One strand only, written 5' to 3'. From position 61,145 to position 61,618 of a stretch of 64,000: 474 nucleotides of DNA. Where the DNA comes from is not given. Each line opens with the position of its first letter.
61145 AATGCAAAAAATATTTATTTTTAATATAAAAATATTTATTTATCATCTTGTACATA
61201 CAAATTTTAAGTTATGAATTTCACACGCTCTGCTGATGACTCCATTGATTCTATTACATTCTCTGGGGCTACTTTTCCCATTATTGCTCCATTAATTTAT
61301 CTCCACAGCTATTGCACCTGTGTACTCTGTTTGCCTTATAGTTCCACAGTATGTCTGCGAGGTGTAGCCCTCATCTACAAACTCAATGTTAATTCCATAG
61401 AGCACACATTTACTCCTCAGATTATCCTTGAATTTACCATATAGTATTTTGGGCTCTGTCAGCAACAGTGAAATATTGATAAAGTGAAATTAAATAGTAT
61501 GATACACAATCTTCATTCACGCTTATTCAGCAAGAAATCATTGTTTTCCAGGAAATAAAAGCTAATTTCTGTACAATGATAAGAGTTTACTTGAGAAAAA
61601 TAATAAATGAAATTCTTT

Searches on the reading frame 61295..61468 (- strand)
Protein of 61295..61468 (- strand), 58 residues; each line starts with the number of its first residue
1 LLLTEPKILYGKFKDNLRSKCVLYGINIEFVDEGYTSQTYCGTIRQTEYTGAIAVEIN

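Call 74: search_protein_families(library=pfam, proteins=[window:61295-61468:-], max_evalue=0.01)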
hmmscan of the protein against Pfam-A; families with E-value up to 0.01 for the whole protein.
seq(58 aa): 1 family
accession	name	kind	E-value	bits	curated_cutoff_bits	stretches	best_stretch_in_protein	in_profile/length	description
PF07282.18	Cas12f1-like_TNB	-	3e-07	30.9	26.3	1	10-44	1-37/60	Cas12f1-like, TNB domain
